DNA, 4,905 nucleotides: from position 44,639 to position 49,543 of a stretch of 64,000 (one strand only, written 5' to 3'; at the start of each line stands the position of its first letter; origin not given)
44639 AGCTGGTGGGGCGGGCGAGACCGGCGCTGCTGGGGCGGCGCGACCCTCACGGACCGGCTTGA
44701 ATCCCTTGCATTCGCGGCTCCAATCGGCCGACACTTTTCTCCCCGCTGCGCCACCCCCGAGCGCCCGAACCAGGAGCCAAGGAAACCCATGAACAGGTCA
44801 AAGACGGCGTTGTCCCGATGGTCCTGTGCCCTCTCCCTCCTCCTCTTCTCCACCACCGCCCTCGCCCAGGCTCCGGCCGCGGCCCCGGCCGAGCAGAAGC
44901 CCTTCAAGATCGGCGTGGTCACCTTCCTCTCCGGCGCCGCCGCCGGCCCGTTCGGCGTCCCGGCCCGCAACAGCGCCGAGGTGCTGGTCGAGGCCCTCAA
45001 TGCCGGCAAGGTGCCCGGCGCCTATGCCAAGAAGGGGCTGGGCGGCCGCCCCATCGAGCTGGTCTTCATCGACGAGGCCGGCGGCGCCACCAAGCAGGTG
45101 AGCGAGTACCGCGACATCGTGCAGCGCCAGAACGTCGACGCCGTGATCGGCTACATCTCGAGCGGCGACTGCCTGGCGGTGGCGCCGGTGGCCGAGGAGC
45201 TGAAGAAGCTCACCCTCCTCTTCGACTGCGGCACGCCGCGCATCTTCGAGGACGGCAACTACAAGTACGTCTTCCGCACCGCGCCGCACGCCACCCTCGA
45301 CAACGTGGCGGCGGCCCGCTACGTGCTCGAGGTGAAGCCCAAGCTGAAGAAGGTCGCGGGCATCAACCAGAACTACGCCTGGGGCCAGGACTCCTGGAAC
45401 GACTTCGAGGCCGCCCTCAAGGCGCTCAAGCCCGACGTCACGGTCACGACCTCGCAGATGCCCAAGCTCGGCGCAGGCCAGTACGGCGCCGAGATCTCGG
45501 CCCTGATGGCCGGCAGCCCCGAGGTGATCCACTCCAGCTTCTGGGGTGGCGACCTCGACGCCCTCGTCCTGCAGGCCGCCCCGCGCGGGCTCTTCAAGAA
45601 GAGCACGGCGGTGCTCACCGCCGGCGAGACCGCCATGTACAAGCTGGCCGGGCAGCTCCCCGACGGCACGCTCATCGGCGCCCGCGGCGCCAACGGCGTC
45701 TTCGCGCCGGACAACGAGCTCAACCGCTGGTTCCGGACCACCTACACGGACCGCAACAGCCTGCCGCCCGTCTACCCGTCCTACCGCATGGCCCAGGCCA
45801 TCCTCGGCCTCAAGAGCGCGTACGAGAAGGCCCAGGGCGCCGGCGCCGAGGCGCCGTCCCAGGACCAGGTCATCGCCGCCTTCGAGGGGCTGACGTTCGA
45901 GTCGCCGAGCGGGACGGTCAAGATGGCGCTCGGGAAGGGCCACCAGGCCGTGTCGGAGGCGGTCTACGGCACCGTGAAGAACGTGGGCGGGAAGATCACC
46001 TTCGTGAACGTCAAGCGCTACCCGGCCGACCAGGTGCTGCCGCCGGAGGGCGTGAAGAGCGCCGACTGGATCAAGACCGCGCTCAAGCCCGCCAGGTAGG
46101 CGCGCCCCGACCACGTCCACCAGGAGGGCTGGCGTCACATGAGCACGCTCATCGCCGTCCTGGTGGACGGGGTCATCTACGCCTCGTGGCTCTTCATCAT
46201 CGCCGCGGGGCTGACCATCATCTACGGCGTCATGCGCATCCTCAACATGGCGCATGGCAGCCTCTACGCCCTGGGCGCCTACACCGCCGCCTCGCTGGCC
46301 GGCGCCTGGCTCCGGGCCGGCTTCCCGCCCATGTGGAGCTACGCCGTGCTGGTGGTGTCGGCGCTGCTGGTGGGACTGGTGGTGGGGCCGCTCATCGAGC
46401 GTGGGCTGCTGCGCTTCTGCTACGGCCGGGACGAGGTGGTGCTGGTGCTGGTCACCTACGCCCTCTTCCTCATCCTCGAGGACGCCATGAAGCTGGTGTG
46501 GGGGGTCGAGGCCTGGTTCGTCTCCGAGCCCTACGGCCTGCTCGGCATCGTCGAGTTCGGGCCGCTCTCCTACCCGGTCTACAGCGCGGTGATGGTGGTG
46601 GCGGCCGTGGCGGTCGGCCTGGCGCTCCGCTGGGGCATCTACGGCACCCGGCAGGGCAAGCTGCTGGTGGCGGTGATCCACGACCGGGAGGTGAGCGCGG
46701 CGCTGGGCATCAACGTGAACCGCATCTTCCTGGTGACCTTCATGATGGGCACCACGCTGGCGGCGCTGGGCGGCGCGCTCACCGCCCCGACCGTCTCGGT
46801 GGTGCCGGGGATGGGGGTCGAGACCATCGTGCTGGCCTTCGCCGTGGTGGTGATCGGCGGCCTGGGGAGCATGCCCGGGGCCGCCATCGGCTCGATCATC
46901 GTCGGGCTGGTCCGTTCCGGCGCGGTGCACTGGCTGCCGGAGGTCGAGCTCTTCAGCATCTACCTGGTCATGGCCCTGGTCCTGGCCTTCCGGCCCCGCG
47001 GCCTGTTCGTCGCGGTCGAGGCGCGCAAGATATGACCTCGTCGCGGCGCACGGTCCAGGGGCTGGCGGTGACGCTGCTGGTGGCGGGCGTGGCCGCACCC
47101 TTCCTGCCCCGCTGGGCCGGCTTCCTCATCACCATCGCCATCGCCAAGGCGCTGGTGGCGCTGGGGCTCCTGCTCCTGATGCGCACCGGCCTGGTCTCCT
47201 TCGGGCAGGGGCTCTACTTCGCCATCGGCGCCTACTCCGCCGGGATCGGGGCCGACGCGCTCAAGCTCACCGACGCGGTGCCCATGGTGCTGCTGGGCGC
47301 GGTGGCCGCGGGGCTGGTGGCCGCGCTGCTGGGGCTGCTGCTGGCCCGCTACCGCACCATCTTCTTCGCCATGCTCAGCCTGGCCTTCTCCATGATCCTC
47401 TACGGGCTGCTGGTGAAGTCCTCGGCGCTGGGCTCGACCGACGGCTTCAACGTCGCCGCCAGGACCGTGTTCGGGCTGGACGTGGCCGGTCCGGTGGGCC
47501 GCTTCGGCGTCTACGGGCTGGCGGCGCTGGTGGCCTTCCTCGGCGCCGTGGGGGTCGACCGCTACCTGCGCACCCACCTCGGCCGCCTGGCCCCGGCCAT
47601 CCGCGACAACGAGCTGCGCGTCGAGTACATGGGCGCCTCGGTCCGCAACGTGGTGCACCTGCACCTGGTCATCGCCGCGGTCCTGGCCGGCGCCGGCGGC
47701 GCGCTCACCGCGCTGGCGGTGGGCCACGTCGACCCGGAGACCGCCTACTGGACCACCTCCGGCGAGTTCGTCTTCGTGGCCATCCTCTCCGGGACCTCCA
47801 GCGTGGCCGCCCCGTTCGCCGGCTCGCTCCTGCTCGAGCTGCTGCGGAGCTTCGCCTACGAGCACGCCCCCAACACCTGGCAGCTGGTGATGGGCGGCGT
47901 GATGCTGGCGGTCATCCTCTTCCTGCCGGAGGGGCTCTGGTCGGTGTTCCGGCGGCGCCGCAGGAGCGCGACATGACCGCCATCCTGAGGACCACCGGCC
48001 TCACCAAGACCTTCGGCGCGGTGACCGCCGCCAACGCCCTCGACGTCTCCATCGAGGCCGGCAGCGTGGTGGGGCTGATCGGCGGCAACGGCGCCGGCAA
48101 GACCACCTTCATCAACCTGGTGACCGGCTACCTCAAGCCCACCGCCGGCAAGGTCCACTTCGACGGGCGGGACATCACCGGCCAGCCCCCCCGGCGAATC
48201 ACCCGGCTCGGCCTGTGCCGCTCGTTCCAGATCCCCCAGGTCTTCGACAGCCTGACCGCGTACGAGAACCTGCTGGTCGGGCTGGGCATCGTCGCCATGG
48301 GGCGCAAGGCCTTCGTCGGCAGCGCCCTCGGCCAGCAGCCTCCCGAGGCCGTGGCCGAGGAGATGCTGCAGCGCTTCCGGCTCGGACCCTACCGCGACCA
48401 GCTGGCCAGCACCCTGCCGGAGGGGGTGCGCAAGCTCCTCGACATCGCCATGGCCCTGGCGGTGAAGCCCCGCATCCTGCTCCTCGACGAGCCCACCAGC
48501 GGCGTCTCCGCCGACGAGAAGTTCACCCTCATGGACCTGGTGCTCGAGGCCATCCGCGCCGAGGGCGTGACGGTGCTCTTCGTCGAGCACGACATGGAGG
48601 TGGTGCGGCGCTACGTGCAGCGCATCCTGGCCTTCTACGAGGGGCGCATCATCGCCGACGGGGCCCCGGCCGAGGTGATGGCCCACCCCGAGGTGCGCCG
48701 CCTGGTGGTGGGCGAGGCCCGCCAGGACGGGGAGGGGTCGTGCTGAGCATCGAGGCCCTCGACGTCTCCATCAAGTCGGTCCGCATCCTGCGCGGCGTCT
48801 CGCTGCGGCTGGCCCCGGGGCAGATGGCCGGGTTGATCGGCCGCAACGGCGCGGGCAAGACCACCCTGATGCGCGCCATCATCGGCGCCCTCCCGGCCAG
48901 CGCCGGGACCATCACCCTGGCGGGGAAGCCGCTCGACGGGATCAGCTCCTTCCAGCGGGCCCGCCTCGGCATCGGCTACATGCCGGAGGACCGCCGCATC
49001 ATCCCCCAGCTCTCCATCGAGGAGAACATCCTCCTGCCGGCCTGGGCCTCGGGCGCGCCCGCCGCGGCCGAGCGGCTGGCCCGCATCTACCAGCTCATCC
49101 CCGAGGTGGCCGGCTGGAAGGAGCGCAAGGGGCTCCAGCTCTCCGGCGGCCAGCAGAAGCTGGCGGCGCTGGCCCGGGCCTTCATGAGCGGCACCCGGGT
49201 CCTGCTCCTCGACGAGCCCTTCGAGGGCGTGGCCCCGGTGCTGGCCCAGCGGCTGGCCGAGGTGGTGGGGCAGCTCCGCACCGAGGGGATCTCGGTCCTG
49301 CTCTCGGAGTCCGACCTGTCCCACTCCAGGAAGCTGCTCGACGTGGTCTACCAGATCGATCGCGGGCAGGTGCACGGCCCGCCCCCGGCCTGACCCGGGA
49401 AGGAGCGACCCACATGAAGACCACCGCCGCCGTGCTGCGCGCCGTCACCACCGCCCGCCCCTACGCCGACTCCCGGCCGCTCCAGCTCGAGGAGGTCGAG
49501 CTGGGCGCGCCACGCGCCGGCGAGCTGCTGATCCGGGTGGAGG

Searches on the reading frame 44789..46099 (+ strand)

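Call 73: search_protein_families(library=pfam, proteins=[window:44789-46099:+], max_evalue=0.0001)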
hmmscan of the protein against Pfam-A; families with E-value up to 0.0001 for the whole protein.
window:44789-46099:+ (436 aa): 3 families
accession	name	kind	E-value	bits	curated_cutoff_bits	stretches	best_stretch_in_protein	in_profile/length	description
PF13458.12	Peripla_BP_6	-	4.3e-46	158.6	31.7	1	38-397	1-339/343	Periplasmic binding protein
PF13433.12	Peripla_BP_5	-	5.1e-12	46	27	1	40-389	2-330/363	Periplasmic binding protein domain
PF01094.35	ANF_receptor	-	1.2e-08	34.9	25.4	1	84-239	20-169/353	Receptor family ligand binding region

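Call 75: search_protein_families(library=ncbifam, proteins=[window:44789-46099:+], max_evalue=1e-10)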
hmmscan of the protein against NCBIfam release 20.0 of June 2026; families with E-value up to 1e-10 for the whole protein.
window:44789-46099:+ (436 aa): 2 families
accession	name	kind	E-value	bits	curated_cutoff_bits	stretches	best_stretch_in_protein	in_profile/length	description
TIGR03407.1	urea_ABC_UrtA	exception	6.8e-14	51.5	492.75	1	40-400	2-343/361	urea ABC transporter substrate-binding protein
NF011933.0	PRK15404.1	subfamily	4.3e-11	42.5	477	1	24-335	15-308/370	high-affinity branched-chain amino acid ABC transporter substrate-binding protein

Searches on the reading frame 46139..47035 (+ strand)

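Call 73: search_protein_families(library=pfam, proteins=[window:46139-47035:+], max_evalue=0.0001)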
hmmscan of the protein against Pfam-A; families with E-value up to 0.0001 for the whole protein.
window:46139-47035:+ (298 aa): 1 family
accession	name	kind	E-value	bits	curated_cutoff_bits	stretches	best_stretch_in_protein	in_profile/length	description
PF02653.21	BPD_transp_2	-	4.3e-34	118.3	26.8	1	8-282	2-269/269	Branched-chain amino acid transport system / permease component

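Call 75: search_protein_families(library=ncbifam, proteins=[window:46139-47035:+], max_evalue=1e-10)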
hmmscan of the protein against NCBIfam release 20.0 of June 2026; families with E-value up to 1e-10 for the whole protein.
window:46139-47035:+ (298 aa): 3 families
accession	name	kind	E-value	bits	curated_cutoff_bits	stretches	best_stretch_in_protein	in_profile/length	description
TIGR03409.1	urea_trans_UrtB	equivalog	2.4e-45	155.4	250.3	1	8-291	4-287/291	urea ABC transporter permease subunit UrtB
TIGR03622.1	urea_t_UrtB_arc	equivalog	2.6e-32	112.3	374.25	1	17-289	13-276/284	urea ABC transporter, permease protein UrtB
NF008011.0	PRK10740.1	equivalog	4.7e-18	65.9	379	1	7-296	11-306/308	high-affinity branched-chain amino acid ABC transporter permease LivH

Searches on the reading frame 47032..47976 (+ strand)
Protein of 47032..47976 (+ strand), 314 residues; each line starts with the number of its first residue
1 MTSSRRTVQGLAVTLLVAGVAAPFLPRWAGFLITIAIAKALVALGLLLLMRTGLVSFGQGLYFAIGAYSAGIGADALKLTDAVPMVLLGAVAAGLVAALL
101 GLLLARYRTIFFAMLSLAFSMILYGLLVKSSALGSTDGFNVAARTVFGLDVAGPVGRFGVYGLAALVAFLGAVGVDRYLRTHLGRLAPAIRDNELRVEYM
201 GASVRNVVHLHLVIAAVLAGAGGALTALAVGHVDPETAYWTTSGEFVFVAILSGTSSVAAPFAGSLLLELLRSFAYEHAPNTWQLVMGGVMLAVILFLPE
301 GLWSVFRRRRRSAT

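Call 73: search_protein_families(library=pfam, proteins=[window:47032-47976:+], max_evalue=0.0001)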
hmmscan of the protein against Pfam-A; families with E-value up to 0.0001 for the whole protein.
window:47032-47976:+ (314 aa): 1 family
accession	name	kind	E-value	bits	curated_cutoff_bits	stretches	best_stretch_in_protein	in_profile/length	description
PF02653.21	BPD_transp_2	-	2.2e-25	89.8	26.8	1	32-294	5-268/269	Branched-chain amino acid transport system / permease component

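Call 75: search_protein_families(library=ncbifam, proteins=[window:47032-47976:+], max_evalue=1e-10)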
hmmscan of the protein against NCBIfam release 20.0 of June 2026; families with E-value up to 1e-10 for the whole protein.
window:47032-47976:+ (314 aa): 3 families
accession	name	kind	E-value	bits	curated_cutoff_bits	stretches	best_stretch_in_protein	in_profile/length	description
TIGR03408.1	urea_trans_UrtC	equivalog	4.5e-35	121.9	296.2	1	86-304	92-312/313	urea ABC transporter permease subunit UrtC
NF008450.0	PRK11301.1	subfamily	5e-16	59.1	366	1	160-308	264-411/418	high-affinity branched-chain amino acid ABC transporter permease LivM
TIGR03727.1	urea_t_UrtC_arc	equivalog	6.2e-14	51.7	575.55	1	6-309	27-344/369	urea ABC transporter, permease protein UrtC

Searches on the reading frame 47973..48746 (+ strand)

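Call 75: search_protein_families(library=ncbifam, proteins=[window:47973-48746:+], max_evalue=1e-10)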
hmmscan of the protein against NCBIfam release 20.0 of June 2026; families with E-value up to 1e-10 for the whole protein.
window:47973-48746:+ (257 aa): 160 families (the best 25 are shown)
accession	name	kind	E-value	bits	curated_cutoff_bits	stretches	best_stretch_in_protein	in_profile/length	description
TIGR03411.1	urea_trans_UrtD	equivalog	6.4e-53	179.9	304.1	1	4-247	2-241/242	urea ABC transporter ATP-binding protein UrtD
NF008449.1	PRK11300.1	equivalog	8.5e-50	169.4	362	1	3-249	4-255/255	high-affinity branched-chain amino acid ABC transporter ATP-binding protein LivG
TIGR01188.1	drrA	subfamily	3.5e-42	144.7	312.45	1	12-236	1-212/302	daunorubicin resistance ABC transporter, ATP-binding protein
TIGR04406.1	LPS_export_lptB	equivalog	6.2e-41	140.3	240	1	5-248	2-235/239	LPS export ABC transporter ATP-binding protein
TIGR03873.1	F420-0_ABC_ATP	hypoth_equivalog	1.7e-37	129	372.4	1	5-243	2-232/256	putative F420-0 ABC transporter ATP-binding protein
NF033858.1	ABC2_perm_RbbA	equivalog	3.4e-35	121.2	1050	1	4-241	266-490/909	ribosome-associated ATPase/putative transporter RbbA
NF008144.0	PRK10895.1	equivalog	2.9e-33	115.3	381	1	3-249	2-238/241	LPS export ABC transporter ATP-binding protein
TIGR03410.1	urea_trans_UrtE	equivalog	2.9e-32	112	285.8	1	6-244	2-227/230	urea ABC transporter ATP-binding subunit UrtE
TIGR04521.1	ECF_ATPase_2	equivalog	3e-32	111.8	330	1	17-240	18-237/279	energy-coupling factor transporter ATPase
TIGR03864.1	PQQ_ABC_ATP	hypoth_equivalog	3.5e-32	111.8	302.25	1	5-242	2-226/236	ABC transporter, ATP-binding subunit, PQQ-dependent alcohol dehydrogenase system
NF007082.0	PRK09536.1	equivalog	4.7e-32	111.6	537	1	5-242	4-233/402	corrinoid ABC transporter ATPase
NF041861.1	YtfR_transport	equivalog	4.8e-32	111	850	1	4-244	1-232/492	galactofuranose ABC transporter, ATP-binding protein YtfR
TIGR02315.1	ABC_phnC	equivalog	5.7e-32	111.1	266.1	1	4-238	1-236/243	phosphonate ABC transporter ATP-binding protein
TIGR00968.1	3a0106s01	subfamily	8.4e-32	110.6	342.75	1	10-241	6-224/237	sulfate ABC transporter ATP-binding protein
NF010068.0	PRK13548.1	equivalog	1e-31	110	261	1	3-243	4-238/261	heme ABC transporter ATP-binding protein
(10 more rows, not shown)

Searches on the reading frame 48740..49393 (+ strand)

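Call 75: search_protein_families(library=ncbifam, proteins=[window:48740-49393:+], max_evalue=1e-10)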
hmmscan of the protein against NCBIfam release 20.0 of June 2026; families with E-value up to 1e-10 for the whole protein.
window:48740-49393:+ (217 aa): 134 families (the best 25 are shown)
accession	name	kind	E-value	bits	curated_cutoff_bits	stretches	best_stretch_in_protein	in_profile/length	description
TIGR03410.1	urea_trans_UrtE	equivalog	2.1e-54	184.4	285.8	1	2-211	1-210/230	urea ABC transporter ATP-binding subunit UrtE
TIGR04406.1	LPS_export_lptB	equivalog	1.2e-38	132.8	240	1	2-211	2-213/239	LPS export ABC transporter ATP-binding protein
NF008626.0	PRK11614.1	equivalog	3.1e-38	131.6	441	1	1-211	5-215/237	high-affinity branched-chain amino acid ABC transporter ATP-binding protein LivF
NF008144.0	PRK10895.1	equivalog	5.3e-29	101.4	381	1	3-211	5-215/241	LPS export ABC transporter ATP-binding protein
NF011967.0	PRK15439.1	equivalog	7.2e-28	97.3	586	1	6-210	16-217/510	autoinducer 2 ABC transporter ATP-binding protein LsrA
NF010068.0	PRK13548.1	equivalog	3.9e-27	95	261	1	1-211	5-221/261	heme ABC transporter ATP-binding protein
TIGR02673.1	FtsE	equivalog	4.7e-27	95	264.85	1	12-207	13-211/214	cell division ATP-binding protein FtsE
TIGR02857.1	CydD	equivalog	1e-26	94.1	435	1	2-196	322-520/529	thiol reductant ABC exporter subunit CydD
TIGR01188.1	drrA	subfamily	1.9e-26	93.1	312.45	1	14-211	6-202/302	daunorubicin resistance ABC transporter, ATP-binding protein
NF008030.0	PRK10762.1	equivalog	1e-25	90.5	745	1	1-99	4-102/501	ribose ABC transporter ATP-binding protein RbsA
TIGR03411.1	urea_trans_UrtD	equivalog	1.6e-25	90.2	304.1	1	1-211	2-220/242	urea ABC transporter ATP-binding protein UrtD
TIGR03873.1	F420-0_ABC_ATP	hypoth_equivalog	5.1e-25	88.2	372.4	1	2-211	2-215/256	putative F420-0 ABC transporter ATP-binding protein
NF047930.1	ABC_ATP_B6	equivalog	2.2e-24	86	670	1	19-210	20-213/510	putative B6 ABC transporter ATP-binding protein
TIGR02633.1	xylG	equivalog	2.5e-24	85.6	723.65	2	56-213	316-483/500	D-xylose ABC transporter ATP-binding protein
NF007082.0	PRK09536.1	equivalog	2.7e-24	86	537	1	1-212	3-218/402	corrinoid ABC transporter ATPase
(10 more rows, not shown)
